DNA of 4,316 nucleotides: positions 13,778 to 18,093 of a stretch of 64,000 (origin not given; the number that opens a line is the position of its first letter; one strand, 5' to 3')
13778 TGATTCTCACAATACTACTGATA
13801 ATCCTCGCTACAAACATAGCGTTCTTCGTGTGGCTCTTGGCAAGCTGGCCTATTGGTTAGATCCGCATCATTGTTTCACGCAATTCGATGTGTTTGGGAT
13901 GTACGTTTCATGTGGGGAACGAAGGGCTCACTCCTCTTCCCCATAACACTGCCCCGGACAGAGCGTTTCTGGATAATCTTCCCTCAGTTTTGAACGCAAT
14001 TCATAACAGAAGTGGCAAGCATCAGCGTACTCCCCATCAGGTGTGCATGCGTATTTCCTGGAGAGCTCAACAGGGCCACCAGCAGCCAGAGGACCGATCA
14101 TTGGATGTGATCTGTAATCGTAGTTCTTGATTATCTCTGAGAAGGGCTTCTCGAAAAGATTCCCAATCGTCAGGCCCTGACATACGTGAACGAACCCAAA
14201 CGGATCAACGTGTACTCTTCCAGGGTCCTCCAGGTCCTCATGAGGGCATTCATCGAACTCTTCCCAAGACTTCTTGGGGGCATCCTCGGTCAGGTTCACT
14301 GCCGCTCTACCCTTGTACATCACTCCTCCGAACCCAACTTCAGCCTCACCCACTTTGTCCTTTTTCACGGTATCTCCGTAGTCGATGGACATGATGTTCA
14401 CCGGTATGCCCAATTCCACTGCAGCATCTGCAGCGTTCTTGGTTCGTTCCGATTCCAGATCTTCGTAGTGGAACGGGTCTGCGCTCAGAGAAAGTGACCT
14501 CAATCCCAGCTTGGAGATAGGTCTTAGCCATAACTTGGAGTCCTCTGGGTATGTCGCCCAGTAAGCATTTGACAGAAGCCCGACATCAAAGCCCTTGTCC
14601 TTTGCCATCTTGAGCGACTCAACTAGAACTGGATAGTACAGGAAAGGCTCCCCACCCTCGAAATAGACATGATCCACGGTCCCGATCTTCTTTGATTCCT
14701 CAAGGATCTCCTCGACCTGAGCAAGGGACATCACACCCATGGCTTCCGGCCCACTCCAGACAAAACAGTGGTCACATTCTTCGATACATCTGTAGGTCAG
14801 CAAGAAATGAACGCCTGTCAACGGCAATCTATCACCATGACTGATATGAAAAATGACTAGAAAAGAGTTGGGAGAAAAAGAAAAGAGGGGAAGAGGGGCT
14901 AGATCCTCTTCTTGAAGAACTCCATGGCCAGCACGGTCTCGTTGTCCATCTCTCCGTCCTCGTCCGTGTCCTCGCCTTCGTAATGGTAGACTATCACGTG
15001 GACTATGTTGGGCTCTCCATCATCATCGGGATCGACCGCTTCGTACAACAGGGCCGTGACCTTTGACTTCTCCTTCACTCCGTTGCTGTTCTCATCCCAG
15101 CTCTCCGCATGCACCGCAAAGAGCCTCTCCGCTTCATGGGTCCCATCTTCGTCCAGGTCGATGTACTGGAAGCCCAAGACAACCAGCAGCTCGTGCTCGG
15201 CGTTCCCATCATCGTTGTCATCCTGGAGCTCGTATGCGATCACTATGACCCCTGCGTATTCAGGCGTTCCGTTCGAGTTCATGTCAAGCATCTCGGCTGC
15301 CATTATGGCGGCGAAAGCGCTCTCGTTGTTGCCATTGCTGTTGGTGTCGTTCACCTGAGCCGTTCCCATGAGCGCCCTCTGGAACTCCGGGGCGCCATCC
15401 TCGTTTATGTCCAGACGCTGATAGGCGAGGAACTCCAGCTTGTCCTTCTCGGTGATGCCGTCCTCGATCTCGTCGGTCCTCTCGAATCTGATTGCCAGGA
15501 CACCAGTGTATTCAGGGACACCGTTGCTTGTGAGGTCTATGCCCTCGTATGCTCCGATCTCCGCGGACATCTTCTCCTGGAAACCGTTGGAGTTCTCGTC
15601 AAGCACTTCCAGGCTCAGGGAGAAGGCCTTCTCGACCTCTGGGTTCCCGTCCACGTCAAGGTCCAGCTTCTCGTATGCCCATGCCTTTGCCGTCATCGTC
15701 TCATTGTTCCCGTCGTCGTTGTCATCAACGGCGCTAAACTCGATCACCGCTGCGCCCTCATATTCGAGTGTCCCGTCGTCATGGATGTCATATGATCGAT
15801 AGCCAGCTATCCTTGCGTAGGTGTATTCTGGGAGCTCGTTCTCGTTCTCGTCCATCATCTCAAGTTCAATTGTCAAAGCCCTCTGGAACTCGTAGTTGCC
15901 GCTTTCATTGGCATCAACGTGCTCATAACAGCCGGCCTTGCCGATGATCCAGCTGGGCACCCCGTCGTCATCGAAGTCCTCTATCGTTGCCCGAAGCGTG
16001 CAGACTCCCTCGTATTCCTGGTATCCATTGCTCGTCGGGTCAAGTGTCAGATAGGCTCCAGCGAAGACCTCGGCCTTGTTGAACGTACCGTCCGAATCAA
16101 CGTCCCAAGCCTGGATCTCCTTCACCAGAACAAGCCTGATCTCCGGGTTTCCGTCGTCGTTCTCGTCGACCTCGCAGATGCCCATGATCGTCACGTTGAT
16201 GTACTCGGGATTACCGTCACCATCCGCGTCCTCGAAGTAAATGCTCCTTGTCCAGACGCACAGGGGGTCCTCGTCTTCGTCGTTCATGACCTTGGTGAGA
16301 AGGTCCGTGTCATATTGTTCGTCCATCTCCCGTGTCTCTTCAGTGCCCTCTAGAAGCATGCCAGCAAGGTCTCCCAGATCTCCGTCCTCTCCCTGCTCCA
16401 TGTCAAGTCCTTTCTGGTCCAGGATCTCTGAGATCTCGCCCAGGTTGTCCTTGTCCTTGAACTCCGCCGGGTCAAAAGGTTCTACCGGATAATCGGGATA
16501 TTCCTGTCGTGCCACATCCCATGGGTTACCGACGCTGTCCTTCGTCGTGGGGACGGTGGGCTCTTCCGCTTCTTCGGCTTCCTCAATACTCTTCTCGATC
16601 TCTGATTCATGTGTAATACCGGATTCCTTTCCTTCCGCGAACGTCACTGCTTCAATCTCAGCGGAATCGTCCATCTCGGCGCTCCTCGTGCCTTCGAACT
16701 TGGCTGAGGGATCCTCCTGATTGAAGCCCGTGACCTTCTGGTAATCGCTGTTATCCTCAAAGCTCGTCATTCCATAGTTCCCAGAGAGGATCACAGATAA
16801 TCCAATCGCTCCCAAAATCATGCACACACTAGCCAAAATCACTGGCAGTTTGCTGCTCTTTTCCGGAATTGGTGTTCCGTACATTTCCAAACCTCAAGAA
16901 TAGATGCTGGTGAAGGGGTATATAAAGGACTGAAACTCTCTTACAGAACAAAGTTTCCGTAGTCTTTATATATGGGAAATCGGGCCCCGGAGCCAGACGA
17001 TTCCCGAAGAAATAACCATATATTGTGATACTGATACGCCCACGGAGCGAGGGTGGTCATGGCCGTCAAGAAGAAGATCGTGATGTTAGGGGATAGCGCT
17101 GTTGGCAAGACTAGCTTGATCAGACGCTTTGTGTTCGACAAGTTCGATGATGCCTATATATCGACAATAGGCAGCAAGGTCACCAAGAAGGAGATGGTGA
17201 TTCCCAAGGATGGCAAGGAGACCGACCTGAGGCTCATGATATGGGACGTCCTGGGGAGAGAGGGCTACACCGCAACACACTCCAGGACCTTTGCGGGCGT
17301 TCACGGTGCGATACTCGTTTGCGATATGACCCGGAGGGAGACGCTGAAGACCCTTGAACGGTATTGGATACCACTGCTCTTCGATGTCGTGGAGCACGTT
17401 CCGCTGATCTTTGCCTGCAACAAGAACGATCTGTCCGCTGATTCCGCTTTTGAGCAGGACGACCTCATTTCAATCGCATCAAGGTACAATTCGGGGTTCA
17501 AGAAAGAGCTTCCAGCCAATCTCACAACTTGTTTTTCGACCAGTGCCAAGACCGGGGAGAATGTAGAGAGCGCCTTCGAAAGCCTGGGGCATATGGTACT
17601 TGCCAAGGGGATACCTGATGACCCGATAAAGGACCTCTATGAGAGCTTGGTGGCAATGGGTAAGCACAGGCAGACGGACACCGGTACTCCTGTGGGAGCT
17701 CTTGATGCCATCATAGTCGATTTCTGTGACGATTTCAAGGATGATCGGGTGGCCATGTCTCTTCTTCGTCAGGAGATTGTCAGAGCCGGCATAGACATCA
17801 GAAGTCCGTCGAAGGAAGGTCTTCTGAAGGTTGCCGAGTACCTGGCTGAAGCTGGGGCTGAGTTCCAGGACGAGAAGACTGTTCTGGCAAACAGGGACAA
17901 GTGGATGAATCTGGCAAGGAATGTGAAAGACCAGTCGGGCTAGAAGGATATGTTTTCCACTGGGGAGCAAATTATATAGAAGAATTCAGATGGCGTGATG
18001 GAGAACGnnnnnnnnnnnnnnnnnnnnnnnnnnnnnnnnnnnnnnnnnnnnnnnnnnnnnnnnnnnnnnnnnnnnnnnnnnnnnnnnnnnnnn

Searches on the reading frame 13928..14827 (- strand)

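Call 9: search_protein_families(library=pfam, proteins=[window:13928-14827:-], max_evalue=0.001)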
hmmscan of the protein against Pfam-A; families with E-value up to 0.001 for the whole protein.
window:13928-14827:- (299 aa): 1 family
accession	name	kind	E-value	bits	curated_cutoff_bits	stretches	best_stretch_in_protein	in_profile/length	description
PF04055.27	Radical_SAM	-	1.7e-14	54.7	29.5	1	10-148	3-148/166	Radical SAM superfamily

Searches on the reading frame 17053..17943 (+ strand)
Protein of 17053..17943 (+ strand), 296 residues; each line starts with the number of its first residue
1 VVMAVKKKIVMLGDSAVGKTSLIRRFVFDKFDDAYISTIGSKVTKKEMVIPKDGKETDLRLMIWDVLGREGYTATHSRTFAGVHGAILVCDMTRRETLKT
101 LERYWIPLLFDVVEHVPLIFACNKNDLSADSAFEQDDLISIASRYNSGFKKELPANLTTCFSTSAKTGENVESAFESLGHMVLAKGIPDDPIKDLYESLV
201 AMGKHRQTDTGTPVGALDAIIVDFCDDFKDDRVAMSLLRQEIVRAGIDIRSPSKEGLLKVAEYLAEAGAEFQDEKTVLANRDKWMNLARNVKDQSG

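Call 9: search_protein_families(library=pfam, proteins=[window:17053-17943:+], max_evalue=0.001)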
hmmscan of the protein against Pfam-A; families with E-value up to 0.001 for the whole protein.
window:17053-17943:+ (296 aa): 5 families
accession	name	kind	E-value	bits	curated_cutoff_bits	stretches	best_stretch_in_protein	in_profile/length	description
PF00071.28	Ras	-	4.8e-28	98.2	21.6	1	8-182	1-160/162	Ras family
PF08477.19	Roc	-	2e-24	86.5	27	1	8-126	1-119/119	Ras of Complex, Roc, domain of DAPkinase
PF00025.27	Arf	-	4.6e-10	39.7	22.3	1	6-179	14-171/174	ADP-ribosylation factor family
PF00009.33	GTP_EFTU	-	1.6e-07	31.5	26.5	1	38-178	56-182/188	Elongation factor Tu GTP binding domain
PF09439.16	SRPRB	-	6.2e-05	22.9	25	1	6-128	3-122/178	Signal recognition particle receptor beta subunit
